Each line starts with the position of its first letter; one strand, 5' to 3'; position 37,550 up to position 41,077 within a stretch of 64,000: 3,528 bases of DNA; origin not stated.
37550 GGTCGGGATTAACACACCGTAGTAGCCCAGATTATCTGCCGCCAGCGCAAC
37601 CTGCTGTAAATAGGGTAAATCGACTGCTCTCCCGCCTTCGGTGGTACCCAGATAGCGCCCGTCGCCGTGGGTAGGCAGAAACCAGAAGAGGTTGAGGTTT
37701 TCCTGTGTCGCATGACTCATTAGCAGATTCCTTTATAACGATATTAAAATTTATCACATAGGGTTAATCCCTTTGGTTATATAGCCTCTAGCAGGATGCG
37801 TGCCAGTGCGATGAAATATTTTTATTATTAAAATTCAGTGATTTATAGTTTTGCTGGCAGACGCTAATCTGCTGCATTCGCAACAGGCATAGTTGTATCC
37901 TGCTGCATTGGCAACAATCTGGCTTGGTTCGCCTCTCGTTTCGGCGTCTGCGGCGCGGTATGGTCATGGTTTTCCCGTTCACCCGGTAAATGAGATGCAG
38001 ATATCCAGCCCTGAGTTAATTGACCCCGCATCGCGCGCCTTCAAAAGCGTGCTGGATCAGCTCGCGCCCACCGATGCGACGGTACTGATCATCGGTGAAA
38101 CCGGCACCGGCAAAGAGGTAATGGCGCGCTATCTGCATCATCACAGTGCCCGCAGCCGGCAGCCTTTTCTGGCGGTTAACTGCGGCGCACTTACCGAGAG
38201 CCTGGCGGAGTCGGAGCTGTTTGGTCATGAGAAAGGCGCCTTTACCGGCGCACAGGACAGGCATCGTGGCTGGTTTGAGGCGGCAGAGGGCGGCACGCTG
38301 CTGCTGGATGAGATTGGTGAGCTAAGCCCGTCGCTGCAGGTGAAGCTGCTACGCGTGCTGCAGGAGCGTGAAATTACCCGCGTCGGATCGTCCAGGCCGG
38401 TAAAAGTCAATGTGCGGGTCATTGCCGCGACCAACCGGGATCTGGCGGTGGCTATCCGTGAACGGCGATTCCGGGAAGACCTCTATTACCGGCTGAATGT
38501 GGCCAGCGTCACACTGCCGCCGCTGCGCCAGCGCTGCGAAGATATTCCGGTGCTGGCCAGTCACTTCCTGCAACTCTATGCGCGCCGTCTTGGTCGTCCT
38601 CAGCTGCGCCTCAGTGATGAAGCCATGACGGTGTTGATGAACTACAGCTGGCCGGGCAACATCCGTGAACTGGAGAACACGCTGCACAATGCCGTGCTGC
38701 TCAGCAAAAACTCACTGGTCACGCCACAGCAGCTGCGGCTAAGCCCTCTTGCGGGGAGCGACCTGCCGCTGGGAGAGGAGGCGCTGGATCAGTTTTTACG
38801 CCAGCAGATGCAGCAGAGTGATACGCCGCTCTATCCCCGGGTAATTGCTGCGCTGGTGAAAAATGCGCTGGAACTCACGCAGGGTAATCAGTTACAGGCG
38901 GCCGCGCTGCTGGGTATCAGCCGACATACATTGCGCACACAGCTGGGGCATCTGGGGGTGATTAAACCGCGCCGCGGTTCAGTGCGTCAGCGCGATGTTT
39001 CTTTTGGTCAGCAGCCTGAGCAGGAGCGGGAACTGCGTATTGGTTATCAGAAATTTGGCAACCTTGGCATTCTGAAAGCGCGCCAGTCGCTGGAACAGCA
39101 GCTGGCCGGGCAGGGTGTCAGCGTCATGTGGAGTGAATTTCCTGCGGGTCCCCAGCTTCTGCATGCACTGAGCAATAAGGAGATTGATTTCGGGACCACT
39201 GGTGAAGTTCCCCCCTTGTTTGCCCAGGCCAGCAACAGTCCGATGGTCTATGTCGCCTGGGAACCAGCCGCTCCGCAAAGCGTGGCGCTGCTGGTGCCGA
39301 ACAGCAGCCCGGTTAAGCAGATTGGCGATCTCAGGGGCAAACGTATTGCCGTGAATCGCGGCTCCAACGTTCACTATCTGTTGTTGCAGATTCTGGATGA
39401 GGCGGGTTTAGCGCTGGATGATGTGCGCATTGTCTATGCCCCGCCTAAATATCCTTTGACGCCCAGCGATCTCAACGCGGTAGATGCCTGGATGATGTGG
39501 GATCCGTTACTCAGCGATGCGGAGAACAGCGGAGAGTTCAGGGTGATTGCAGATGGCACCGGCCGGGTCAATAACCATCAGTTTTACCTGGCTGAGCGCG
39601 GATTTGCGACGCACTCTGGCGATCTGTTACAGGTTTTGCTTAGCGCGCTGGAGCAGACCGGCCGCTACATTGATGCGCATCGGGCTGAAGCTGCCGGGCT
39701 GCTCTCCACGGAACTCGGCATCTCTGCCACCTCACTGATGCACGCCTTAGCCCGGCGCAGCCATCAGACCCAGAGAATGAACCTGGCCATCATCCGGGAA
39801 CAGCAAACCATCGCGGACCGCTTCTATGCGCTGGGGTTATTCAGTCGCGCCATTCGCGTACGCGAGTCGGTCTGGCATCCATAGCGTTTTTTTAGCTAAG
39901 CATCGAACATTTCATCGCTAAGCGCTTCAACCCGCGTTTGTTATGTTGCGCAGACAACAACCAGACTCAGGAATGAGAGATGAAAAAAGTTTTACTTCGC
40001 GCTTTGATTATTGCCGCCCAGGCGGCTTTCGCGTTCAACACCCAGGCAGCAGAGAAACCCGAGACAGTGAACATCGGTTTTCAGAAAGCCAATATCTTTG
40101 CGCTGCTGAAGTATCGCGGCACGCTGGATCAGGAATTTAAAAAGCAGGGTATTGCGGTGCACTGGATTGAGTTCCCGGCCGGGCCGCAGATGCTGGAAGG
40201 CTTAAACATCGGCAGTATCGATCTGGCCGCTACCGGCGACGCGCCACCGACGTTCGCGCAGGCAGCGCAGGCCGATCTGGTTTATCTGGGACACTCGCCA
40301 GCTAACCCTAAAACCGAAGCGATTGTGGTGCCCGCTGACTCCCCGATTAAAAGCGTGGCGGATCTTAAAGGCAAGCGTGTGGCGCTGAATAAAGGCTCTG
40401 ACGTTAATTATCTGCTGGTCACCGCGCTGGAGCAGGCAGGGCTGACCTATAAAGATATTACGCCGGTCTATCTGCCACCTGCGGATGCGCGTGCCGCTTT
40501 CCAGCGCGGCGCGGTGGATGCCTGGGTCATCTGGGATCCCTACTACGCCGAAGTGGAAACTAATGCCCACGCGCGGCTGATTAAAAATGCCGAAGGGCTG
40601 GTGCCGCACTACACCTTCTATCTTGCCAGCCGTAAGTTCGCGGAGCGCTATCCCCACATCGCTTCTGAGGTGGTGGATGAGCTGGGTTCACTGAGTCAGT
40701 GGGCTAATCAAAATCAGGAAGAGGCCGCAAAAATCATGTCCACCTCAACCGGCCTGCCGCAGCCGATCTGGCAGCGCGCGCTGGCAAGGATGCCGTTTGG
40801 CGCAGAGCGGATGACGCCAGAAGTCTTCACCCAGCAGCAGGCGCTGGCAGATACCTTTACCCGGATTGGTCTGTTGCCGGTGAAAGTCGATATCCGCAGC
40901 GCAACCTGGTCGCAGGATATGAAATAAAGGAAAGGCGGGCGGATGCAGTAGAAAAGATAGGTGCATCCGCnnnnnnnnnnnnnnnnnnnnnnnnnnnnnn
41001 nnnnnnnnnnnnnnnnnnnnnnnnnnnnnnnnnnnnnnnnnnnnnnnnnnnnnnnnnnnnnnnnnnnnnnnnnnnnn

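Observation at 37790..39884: Sigma54 enhancer-binding protein with a C-terminal SsuA-like solute-binding domain, plus a matching -24/-12 promoter on ssuD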

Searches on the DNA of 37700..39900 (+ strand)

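Call 9: search_dna_similar(query=window:37700-39900:+, collection=ecoli_genomes, mode=near, max_rows=10)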
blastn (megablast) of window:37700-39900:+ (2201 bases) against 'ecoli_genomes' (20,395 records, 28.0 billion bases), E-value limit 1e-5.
No match.
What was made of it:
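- Tried and rejected: No E. coli counterpart (call 9).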

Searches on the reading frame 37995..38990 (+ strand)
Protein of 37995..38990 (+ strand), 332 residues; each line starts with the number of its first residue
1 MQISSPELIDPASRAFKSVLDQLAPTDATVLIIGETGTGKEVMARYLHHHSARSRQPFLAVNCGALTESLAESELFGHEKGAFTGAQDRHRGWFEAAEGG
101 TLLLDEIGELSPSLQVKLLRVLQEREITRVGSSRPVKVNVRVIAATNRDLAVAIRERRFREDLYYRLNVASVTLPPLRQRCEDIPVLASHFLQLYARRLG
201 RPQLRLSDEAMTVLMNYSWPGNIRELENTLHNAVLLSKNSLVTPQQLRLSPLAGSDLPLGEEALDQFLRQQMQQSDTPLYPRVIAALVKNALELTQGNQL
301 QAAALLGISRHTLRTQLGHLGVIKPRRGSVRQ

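Call 71: search_solved_structures(query=window:37995-38990:+, max_evalue=1e-30)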
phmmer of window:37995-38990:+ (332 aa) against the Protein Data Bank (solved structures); distinct sequences matched with E-value up to 1e-30: 35.
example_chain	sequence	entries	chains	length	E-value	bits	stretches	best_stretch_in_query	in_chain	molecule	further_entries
1ojl_A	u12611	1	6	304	1.1e-85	291.3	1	11-317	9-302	TRANSCRIPTIONAL REGULATORY PROTEIN ZRAR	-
9qq6_C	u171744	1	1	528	5.4e-80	272.6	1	18-311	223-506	Nif-specific regulatory protein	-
4qhs_A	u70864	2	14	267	4.2e-75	256.5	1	10-249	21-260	Flagellar regulatory protein C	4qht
6iy8_A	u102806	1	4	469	4.2e-75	256.5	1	11-243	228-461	Positive regulator CapR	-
6lua_A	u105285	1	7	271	3e-74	253.7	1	10-249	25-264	Flagellar regulatory protein C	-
6luf_A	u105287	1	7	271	7.9e-74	252.4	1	10-249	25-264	Flagellar regulatory protein C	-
26jl_A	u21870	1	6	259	6.7e-73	249.3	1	17-246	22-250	Flagellar regulatory protein A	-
6jdi_A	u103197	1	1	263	8.5e-70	239.1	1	14-236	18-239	Nitrogen assimilation regulatory protein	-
7ejw_C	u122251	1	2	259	4.1e-69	236.9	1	14-236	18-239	Transcriptional regulator FleQ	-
5exp_A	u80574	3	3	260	4.1e-69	236.9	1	14-236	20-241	Transcriptional regulator FleQ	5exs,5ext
6j7e_A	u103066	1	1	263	4.3e-69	236.8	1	14-236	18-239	Nitrogen assimilation regulatory protein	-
5exx_A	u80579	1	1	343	7.1e-69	236.1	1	14-238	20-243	Transcriptional regulator FleQ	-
8pb9_D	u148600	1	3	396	1.1e-68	235.5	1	15-236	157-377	Transcriptional regulator FleQ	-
6jdl_A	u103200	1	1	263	1.1e-68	235.4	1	14-236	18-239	Nitrogen assimilation regulatory protein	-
8p53_C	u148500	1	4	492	1.4e-68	235.1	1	15-238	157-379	Transcriptional regulator FleQ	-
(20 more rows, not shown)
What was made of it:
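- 38031..38738 (+): Sigma-54 interaction AAA+ domain plus lid, residues 13-248; Walker A at 34, GAFTGA at 81, Walker B at 102. The closest solved structure is ZraR 1ojl, E=1e-85 (call 71).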

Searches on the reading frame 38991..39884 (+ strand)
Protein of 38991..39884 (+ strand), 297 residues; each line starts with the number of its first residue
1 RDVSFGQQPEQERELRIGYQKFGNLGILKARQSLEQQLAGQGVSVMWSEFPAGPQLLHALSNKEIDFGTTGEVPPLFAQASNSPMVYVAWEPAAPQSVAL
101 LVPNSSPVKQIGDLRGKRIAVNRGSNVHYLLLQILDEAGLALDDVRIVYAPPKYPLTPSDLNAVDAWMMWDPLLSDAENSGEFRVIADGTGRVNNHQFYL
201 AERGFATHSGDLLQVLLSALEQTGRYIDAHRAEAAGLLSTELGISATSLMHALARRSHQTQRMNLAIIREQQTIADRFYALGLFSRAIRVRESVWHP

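Call 25: search_solved_structures(query=window:38991-39884:+, max_evalue=0.001, show_alignments=3)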
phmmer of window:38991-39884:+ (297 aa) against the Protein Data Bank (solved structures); distinct sequences matched with E-value up to 0.001: 6.
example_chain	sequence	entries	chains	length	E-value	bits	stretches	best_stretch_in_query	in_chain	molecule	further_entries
2x26_A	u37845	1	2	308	3.6e-55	190.7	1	14-297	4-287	PERIPLASMIC ALIPHATIC SULPHONATES-BINDING PROTEIN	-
3e4r_A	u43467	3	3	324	3.6e-55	190.7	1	12-296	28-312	Nitrate transport protein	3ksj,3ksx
3uif_A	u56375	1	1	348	1.8e-13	53.9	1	31-168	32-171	Sulfonate ABC transporter, periplasmic sulfonate-binding protein SsuA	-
6ssy_A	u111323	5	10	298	1.7e-10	44.1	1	40-192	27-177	Taurine-binding periplasmic protein | Taurine ABC transporter substrate-binding protein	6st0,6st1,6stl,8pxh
9ooz_A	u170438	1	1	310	2.4e-05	27.2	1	88-187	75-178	ABC transporter substrate binding protein (Subunit A)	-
9b1u_A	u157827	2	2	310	0.00031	23.6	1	88-186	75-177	Putative ABC transporter periplasmic solute-binding protein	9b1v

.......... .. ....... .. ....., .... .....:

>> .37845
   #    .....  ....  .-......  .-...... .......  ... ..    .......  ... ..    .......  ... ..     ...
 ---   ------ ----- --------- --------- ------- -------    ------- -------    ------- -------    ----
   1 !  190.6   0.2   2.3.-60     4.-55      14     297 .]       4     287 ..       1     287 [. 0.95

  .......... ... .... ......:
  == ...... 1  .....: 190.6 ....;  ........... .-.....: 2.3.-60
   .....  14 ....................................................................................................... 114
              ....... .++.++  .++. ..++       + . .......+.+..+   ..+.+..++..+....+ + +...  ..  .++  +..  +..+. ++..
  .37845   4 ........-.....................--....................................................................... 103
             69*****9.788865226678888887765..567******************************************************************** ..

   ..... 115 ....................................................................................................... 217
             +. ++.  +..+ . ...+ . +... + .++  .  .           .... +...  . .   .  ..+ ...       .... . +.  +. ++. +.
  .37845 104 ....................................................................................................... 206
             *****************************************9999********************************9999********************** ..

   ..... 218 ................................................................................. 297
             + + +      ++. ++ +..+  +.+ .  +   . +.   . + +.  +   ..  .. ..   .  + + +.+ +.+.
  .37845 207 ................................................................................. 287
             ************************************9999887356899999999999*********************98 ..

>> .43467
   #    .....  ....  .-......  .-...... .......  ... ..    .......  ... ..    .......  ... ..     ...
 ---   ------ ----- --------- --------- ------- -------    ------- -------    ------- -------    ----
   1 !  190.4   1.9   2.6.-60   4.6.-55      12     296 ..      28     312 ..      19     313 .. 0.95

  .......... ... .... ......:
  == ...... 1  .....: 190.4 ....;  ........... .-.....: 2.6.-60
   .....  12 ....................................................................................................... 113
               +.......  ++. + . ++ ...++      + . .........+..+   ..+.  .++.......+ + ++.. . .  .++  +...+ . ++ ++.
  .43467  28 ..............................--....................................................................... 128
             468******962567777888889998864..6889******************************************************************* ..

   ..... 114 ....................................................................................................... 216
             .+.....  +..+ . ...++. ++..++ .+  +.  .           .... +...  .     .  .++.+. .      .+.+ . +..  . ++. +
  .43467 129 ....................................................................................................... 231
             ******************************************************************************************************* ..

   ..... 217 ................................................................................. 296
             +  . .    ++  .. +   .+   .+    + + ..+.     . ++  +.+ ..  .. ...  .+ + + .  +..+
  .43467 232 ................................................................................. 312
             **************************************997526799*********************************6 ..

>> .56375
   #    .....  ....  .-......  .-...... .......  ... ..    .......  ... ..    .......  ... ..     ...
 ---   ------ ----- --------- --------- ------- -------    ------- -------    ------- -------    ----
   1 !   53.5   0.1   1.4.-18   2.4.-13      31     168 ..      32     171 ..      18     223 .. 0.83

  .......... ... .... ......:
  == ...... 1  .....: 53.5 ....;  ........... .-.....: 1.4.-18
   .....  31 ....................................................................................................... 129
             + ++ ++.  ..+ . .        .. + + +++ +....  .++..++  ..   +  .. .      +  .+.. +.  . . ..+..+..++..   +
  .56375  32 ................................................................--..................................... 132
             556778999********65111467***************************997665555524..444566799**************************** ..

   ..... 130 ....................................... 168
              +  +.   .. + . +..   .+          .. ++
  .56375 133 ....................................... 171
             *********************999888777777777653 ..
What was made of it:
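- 39030..39881 (+): SsuA-family type II solute-binding domain, residues 346-629, no signal peptide. It aligns end to end with E. coli SsuA 2x26 and X. citri SsuA 3e4r, E=3.6e-55 (call 25).
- Closest known: Periplasmic SsuA of the SsuABC alkanesulfonate importer. Same: The C-terminal 284 aa align end to end with mature SsuA, E=3.6e-55 (call 25).
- They map to Q352, G385, G403, N458 and W502 (call 25).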

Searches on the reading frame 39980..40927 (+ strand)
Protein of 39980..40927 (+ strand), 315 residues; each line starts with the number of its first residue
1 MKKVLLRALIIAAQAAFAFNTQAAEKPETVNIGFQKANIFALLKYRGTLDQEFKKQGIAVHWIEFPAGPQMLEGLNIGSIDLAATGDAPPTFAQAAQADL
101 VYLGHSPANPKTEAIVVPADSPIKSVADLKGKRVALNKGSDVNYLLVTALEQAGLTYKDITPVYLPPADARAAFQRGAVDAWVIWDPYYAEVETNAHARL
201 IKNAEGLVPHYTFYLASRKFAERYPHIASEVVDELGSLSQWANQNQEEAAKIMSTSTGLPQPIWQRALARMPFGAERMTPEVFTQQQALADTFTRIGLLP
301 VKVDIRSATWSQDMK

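Call 4: search_protein_families(library=pfam, proteins=[window:39980-40927:+], max_evalue=0.01)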
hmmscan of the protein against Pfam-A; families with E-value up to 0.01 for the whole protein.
window:39980-40927:+ (315 aa): 5 families
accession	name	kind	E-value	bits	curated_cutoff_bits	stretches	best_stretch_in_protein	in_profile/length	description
PF09084.16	NMT1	-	1.8e-16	61.2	20.5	1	53-248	16-215/216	NMT1/THI5 like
PF13379.11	NMT1_2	-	5.7e-15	56.3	24.7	1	24-252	2-247/252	NMT1-like family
PF04069.17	OpuAC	-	1.3e-12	48.3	21.2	1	53-236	24-227/257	Substrate binding domain of ABC-type glycine betaine transport system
PF12974.12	Phosphonate-bd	-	4.4e-10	39.8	27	1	69-195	40-173/242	ABC transporter, phosphonate, periplasmic substrate-binding protein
PF16868.10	NMT1_3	-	1.2e-07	32.1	27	1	83-185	66-167/289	NMT1-like family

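Call 5: search_protein_families(library=ncbifam, proteins=[window:39980-40927:+], max_evalue=0.001)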
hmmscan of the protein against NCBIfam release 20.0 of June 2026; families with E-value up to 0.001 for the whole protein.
window:39980-40927:+ (315 aa): 9 families
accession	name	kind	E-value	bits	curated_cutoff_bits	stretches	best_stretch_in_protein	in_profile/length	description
NF008588.0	PRK11553.1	subfamily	1.9e-97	326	299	1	10-313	9-312/319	aliphatic sulfonate ABC transporter substrate-binding protein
TIGR01728.1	SsuA_fam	subfamily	1.6e-69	234.4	163.5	1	30-311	1-286/290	aliphatic sulfonate ABC transporter substrate-binding protein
TIGR01729.1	taurine_ABC_bnd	equivalog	4.7e-21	75.5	304.25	1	54-234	23-205/300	taurine ABC transporter substrate-binding protein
NF008553.0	PRK11480.1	equivalog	8.2e-16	58.1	490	1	4-228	3-221/320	taurine ABC transporter substrate-binding protein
TIGR02122.1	TRAP_TAXI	subfamily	2.9e-15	55.9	84.35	1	110-201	120-217/320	TAXI family TRAP transporter solute-binding subunit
TIGR03427.1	ABC_peri_uca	equivalog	6.9e-11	41.9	333.9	1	123-202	98-177/328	putative urea ABC transporter substrate-binding protein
TIGR01098.1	3A0109s03R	subfamily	4.8e-06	26.2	112.05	1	1-137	1-146/253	phosphate/phosphite/phosphonate ABC transporter substrate-binding protein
NF040735.1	SBP_SaoX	equivalog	3.8e-05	23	300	1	121-257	89-233/330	ABC transporter substrate-binding subunit SaoX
TIGR03431.1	PhnD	equivalog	0.00063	19.2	261.1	0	6-137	2-141/288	phosphonate ABC transporter substrate-binding protein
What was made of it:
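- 39980..40927 (+): Orphan periplasmic SsuA paralogue with an N-terminal stretch that reads as a signal peptide, downstream of the regulator. PRK11553 at 326 bits against a cut-off of 299 (call 5).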
